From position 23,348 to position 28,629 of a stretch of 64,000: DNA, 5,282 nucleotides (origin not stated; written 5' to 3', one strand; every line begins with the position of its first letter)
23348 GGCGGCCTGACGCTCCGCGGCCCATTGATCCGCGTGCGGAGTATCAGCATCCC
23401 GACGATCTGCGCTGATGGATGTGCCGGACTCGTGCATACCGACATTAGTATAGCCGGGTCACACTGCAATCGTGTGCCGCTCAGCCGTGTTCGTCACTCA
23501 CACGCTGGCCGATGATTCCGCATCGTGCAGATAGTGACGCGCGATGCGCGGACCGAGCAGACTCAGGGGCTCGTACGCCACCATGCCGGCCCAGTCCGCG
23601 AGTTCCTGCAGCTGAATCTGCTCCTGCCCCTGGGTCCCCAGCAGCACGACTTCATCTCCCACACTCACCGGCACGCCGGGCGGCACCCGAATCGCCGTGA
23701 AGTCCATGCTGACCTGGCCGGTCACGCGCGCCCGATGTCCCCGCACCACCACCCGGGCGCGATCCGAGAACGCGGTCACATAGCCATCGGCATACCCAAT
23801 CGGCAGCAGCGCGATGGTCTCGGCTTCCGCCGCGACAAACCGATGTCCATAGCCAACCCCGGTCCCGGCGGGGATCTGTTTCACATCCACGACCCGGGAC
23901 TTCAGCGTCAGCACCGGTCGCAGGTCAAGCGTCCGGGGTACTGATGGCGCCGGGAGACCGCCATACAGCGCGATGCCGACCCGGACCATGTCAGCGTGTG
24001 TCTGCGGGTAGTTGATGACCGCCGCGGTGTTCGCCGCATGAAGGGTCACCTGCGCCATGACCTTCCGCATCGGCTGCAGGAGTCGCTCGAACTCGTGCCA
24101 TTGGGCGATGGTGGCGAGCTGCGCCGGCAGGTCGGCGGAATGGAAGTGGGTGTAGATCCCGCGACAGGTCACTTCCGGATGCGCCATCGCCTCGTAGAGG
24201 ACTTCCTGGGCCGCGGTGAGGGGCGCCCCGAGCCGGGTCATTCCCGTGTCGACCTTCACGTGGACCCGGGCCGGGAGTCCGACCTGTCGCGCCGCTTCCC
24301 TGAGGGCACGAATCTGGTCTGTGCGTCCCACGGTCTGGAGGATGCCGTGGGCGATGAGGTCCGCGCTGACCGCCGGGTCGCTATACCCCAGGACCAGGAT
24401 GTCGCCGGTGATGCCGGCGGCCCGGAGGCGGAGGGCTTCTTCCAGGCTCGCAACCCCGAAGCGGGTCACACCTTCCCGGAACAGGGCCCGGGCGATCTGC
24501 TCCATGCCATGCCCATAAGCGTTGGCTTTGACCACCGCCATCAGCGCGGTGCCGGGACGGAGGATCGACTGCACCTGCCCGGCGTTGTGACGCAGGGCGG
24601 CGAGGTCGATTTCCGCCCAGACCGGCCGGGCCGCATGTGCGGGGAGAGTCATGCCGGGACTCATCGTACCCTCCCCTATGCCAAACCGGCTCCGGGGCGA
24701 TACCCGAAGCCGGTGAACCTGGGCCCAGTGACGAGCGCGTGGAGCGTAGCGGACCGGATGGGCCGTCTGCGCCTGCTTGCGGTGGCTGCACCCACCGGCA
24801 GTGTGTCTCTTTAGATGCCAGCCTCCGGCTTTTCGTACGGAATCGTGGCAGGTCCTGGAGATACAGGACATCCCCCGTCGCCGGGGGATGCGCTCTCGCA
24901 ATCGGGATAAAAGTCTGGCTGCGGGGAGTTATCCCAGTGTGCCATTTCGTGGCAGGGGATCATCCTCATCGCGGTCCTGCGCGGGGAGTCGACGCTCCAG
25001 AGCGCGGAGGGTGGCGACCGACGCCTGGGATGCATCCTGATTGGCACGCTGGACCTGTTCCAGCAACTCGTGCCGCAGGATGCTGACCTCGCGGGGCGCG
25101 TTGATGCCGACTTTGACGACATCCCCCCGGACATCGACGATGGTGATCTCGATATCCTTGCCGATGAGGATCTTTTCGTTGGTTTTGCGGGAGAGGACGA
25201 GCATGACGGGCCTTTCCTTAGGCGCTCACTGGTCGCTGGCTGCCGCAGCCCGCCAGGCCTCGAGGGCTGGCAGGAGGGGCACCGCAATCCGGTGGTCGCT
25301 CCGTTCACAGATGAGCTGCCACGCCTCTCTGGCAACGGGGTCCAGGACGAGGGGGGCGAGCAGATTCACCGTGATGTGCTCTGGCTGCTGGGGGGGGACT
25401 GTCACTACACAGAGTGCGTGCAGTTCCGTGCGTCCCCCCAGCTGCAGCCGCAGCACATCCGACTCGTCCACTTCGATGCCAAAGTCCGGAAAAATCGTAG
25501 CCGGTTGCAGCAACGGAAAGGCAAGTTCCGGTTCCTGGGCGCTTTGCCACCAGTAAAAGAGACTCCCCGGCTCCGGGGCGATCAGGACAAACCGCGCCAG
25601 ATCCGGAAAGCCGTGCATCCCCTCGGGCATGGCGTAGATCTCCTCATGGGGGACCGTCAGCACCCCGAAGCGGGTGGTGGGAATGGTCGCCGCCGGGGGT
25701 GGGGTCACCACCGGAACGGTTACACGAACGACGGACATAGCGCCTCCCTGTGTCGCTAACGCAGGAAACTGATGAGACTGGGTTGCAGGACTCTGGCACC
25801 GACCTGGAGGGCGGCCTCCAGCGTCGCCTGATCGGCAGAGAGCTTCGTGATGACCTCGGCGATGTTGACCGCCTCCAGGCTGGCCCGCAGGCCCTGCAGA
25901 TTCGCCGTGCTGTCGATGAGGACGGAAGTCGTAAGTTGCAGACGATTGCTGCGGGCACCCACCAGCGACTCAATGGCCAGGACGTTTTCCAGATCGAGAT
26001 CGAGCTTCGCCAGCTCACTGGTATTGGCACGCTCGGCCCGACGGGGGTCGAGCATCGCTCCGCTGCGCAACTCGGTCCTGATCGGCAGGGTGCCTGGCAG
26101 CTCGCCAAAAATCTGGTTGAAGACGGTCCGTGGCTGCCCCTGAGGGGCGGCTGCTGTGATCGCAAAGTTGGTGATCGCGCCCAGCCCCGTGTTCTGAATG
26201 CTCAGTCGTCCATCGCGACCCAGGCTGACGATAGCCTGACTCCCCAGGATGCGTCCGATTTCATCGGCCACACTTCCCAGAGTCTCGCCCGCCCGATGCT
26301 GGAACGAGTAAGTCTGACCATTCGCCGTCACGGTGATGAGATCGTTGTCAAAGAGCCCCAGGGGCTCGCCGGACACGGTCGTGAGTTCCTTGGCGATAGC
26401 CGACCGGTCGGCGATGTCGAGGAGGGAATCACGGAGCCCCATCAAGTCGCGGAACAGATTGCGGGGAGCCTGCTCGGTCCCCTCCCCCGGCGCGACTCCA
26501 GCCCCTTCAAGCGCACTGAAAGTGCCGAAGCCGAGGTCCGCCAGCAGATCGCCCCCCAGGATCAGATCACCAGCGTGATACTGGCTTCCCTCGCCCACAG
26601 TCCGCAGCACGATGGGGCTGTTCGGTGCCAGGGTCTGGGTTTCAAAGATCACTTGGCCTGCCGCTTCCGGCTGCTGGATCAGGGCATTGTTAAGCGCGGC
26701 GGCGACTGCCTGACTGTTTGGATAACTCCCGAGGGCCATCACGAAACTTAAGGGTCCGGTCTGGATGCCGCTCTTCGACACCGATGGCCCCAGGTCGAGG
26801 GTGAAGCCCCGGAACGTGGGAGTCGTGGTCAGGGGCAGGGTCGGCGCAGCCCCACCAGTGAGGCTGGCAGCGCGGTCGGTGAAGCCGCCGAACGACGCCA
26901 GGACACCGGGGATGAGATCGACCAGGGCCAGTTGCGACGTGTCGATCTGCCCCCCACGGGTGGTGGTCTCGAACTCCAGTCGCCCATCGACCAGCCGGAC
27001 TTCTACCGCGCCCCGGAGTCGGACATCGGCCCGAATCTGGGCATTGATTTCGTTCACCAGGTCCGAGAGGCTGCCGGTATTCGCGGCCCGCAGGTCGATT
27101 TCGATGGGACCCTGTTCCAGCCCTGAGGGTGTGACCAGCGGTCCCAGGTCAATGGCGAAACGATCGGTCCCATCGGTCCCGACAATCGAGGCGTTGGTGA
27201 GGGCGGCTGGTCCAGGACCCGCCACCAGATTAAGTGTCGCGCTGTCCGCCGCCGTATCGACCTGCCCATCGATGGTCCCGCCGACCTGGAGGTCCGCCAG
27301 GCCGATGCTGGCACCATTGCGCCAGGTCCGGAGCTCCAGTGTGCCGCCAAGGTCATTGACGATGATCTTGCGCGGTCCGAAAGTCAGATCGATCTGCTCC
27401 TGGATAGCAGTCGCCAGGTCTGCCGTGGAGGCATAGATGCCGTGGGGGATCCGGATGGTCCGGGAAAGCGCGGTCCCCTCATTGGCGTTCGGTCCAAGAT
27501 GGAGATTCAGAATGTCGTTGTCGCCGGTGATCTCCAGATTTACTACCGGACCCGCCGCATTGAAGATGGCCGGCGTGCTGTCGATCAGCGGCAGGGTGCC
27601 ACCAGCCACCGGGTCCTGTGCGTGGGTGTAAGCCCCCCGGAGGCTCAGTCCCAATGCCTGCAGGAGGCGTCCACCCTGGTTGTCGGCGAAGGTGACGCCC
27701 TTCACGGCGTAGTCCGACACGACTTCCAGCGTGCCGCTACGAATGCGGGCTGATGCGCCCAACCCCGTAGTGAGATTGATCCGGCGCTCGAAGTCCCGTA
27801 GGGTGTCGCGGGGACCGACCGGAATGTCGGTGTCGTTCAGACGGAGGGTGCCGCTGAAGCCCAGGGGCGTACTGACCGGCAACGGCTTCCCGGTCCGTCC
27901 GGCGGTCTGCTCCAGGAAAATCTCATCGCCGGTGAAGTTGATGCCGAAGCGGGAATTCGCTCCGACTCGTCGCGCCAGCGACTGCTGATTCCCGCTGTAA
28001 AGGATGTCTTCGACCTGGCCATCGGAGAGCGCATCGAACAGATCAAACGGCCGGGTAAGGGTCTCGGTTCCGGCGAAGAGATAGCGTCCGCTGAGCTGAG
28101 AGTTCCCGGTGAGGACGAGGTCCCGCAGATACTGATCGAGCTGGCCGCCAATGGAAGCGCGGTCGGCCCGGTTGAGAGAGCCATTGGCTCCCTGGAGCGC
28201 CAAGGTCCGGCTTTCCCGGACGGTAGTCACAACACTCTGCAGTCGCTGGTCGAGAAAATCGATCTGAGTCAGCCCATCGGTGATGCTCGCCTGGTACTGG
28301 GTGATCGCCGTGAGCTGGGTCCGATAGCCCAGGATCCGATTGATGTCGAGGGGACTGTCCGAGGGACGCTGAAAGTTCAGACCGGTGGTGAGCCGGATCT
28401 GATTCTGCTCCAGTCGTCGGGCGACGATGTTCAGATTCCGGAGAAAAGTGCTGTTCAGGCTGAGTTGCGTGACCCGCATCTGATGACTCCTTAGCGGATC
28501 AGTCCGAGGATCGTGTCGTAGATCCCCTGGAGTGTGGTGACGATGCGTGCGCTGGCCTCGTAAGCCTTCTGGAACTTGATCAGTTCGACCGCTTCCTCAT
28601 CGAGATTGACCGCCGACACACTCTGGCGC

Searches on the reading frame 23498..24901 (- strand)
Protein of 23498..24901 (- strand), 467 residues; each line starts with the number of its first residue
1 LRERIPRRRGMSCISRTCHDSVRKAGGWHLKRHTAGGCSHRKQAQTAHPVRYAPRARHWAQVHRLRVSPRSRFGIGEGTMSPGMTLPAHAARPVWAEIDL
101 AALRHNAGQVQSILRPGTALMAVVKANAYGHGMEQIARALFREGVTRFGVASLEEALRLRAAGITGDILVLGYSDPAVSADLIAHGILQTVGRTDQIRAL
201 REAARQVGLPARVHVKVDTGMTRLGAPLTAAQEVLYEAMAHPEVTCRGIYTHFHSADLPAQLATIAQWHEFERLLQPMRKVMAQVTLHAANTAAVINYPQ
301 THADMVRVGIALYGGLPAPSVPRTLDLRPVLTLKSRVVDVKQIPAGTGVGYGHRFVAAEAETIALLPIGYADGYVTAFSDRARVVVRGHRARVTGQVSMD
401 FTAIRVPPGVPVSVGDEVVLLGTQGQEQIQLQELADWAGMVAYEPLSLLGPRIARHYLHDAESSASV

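Call 52: search_protein_families(library=pfam, proteins=[window:23498-24901:-], max_evalue=0.00001)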
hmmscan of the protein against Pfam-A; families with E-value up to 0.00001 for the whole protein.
window:23498-24901:- (467 aa): 2 families
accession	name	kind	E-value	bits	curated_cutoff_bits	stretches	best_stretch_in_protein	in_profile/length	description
PF01168.26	Ala_racemase_N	-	3.3e-68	230.1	24.1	1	98-317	1-220/220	Alanine racemase, N-terminal domain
PF00842.27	Ala_racemase_C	-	2.2e-39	134.4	25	1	330-457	1-127/127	Alanine racemase, C-terminal domain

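Call 53: find_homologous_proteins(query=window:23498-24700:-, max_evalue=1e-30)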
Query window:23498-24700:- (400 aa): 7693 proteins with E <= 1e-30 among 8000 candidates; the best 120 are listed.
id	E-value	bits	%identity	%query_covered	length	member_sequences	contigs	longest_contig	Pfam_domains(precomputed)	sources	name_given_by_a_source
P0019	7.6e-247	836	99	97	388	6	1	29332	PF00842.28,PF01168.27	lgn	-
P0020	1.3e-185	635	78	94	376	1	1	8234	PF00842.28,PF01168.27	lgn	-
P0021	9.6e-164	563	67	94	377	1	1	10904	PF00842.28,PF01168.27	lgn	-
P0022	1.8e-158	546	66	94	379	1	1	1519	PF00842.28,PF01168.27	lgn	-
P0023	1.9e-111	391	70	64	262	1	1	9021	PF01168.27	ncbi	ncbi:MAG: alanine racemase, partial [bacterium]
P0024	1.9e-105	371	45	94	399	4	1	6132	PF00842.28,PF01168.27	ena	-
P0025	2.4e-102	361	44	94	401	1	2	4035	PF00842.28,PF01168.27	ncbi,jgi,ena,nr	ncbi:alanine racemase [bacterium]|nr:alanine racemase [bacterium] MBU1025956.1 alanine racemase [bac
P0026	9.6e-101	356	44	94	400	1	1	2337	PF00842.28,PF01168.27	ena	-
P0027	1.1e-100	355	43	94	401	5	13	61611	PF00842.28,PF01168.27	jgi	jgi:alanine racemase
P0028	1.7e-88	315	46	92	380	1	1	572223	PF00842.28,PF01168.27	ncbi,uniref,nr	ncbi:alanine racemase [Moorella sulfitireducens (nom. illeg.)]|uniref:alanine racemase n=1 Tax=Neomo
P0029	1.9e-88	315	43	92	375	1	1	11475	PF00842.28,PF01168.27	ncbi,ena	-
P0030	3.7e-88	314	46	92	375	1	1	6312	PF00842.28,PF01168.27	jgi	jgi:alanine racemase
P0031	1.1e-87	313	45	92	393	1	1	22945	PF00842.28,PF01168.27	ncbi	-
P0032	2.5e-87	311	44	92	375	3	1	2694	PF00842.28,PF01168.27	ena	-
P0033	3.3e-87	311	44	92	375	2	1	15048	PF00842.28,PF01168.27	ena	-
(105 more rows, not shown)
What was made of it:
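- The organism belongs to an uncharacterised deep lineage (call 53).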

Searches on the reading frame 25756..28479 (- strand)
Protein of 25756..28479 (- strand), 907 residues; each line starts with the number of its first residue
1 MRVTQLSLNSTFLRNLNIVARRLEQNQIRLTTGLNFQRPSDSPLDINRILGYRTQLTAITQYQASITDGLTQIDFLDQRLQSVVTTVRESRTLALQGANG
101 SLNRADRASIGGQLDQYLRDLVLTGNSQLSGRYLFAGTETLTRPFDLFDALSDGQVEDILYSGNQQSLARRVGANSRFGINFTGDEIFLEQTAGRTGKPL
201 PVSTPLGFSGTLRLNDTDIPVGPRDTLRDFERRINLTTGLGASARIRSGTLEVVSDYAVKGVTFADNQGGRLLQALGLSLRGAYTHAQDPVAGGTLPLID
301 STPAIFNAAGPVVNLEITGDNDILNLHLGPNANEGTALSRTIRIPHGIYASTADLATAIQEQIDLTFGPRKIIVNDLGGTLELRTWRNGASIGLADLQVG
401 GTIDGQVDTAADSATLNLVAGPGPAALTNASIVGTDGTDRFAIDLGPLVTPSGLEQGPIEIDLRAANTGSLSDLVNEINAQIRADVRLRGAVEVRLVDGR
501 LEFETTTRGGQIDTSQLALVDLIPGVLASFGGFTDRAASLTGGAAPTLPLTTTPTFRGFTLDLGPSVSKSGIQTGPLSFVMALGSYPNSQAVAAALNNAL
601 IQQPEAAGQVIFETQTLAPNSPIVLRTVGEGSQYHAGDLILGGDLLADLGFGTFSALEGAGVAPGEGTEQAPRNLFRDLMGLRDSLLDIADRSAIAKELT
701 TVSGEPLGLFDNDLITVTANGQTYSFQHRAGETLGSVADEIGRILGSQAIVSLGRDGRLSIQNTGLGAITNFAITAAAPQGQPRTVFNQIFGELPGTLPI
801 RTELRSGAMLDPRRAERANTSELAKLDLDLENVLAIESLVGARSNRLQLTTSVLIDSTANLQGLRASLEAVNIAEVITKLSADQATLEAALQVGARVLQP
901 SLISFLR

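Call 39: search_protein_families(library=ncbifam, proteins=[window:25756-28479:-], max_evalue=0.00001)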
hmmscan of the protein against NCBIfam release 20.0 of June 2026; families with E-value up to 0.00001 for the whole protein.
window:25756-28479:- (907 aa): 8 families
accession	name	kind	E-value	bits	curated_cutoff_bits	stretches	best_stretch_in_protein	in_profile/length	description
TIGR02550.1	flagell_flgL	equivalog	3.4e-53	181.4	127.2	2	2-197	1-191/387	flagellar hook-associated protein FlgL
NF005187.0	PRK06663.1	equivalog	1.3e-39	136.2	337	2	1-278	2-288/419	flagellar hook-associated protein 3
NF009361.0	PRK12717.1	equivalog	1.3e-21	76.8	407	1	23-196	23-192/524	flagellar hook-associated protein 3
NF005980.0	PRK08073.1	equivalog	8.7e-21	74.4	291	1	1-159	1-158/287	flagellar hook-associated protein 3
NF006265.0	PRK08412.1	equivalog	1.1e-15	56.9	749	1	1-191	1-181/827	flagellar hook-associated protein FlgL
NF006489.0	PRK08913.1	equivalog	4.6e-11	42.7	217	1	45-185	47-190/303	flagellin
NF009362.0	PRK12718.1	equivalog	7.3e-09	35.2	602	0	25-156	25-155/510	flagellar hook-associated protein FlgL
NF011282.0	PRK14692.1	equivalog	1.4e-08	33.5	878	1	1-192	1-182/749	flagellar hook-associated protein FlgL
